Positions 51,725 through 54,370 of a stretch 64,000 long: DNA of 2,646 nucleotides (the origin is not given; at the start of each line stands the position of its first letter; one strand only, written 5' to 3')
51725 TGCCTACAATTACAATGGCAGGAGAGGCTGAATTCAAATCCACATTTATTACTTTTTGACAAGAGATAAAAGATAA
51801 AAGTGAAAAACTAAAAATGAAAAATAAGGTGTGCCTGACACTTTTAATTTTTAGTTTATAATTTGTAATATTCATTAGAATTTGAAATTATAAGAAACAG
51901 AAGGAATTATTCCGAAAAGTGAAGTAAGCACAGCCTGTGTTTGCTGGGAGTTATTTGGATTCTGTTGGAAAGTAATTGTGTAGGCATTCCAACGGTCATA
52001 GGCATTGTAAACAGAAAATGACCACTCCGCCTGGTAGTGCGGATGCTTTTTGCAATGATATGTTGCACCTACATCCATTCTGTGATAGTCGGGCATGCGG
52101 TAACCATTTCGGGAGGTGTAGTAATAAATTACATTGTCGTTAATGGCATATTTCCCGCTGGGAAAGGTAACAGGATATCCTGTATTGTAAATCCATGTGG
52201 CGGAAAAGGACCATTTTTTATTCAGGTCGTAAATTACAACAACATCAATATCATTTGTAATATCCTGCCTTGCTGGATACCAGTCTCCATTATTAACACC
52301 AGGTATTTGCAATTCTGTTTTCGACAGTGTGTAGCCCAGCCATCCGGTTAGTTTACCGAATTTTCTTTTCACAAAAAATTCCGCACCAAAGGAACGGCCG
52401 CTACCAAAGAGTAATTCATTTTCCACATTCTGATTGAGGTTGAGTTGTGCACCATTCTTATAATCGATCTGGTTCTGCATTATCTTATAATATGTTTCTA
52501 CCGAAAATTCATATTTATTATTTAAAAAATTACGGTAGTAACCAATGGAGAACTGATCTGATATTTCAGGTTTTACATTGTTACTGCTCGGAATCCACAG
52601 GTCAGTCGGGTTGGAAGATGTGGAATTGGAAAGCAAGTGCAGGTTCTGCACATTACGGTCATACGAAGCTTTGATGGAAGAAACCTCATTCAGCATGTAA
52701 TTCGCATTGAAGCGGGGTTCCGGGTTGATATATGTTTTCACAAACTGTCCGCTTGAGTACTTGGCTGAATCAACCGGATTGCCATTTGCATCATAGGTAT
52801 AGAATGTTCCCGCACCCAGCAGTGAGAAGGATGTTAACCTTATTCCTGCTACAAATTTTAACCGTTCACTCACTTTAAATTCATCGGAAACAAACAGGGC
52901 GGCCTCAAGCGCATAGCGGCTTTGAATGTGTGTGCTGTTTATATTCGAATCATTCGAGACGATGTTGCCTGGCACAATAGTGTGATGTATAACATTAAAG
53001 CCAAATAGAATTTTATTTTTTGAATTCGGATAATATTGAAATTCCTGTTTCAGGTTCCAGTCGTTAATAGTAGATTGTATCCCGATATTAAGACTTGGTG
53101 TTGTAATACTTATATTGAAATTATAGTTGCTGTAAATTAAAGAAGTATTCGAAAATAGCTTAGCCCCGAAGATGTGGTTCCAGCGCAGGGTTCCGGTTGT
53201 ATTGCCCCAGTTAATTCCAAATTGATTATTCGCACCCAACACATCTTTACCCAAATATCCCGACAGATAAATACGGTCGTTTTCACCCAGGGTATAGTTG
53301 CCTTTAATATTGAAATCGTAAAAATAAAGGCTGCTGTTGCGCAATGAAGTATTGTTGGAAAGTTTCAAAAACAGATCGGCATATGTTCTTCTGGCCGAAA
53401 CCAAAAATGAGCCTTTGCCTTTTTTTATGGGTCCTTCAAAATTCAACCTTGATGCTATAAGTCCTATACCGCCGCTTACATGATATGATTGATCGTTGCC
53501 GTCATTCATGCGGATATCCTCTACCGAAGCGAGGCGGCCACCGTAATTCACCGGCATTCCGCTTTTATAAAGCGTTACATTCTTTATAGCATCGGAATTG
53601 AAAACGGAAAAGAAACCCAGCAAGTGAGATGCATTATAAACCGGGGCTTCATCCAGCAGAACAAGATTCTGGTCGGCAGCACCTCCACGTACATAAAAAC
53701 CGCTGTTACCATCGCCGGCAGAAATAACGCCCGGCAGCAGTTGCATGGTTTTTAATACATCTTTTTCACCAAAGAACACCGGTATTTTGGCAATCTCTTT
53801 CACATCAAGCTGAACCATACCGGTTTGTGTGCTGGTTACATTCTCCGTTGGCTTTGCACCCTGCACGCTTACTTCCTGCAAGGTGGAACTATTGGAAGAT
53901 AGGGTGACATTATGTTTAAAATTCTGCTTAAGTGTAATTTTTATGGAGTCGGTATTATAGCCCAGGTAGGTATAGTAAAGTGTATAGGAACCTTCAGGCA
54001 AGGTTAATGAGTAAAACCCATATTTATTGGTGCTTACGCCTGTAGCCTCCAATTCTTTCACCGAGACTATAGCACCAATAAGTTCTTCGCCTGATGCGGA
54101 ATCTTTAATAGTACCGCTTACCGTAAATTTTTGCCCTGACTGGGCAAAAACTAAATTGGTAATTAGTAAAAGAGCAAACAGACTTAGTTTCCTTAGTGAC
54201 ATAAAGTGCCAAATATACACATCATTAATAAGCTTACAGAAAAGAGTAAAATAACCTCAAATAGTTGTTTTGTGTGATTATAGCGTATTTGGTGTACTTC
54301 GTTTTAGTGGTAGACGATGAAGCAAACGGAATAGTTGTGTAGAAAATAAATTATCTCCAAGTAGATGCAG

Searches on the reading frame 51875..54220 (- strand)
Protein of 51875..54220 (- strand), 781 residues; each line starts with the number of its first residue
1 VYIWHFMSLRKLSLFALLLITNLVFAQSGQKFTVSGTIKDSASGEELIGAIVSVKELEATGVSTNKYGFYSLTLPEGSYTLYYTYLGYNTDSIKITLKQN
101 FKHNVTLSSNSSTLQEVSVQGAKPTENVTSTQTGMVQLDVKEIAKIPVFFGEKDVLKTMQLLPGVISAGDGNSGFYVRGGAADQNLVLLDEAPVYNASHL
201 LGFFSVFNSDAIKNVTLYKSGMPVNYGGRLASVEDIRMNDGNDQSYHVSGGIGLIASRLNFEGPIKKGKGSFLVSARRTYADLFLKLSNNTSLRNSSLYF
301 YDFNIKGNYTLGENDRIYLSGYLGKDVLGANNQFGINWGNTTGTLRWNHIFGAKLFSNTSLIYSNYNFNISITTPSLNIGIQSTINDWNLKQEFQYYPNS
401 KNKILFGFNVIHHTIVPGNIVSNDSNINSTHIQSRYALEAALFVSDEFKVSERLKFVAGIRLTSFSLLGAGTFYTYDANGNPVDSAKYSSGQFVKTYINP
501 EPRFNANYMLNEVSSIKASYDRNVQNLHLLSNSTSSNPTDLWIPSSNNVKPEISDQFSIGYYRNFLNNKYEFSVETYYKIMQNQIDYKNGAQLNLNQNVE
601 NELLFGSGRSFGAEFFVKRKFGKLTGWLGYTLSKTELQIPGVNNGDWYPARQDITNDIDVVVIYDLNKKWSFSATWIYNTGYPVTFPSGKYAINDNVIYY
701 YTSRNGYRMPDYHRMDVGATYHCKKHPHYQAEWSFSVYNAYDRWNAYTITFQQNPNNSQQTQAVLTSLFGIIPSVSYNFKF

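Call 34: search_protein_families(library=pfam, proteins=[window:51875-54220:-], max_evalue=0.00001)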
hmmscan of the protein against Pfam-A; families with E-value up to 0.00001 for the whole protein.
window:51875-54220:- (781 aa): 3 families
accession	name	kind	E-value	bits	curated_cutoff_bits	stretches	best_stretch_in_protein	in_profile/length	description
PF13715.12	CarbopepD_reg_2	-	4.7e-17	62.2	32.2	1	34-119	1-88/88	CarboxypepD_reg-like domain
PF13620.12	CarboxypepD_reg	-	4.3e-11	43.4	32.3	1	33-107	1-81/82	Carboxypeptidase regulatory-like domain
PF07715.20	Plug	-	1.8e-08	35.3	23.9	1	152-229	22-102/107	TonB-dependent Receptor Plug Domain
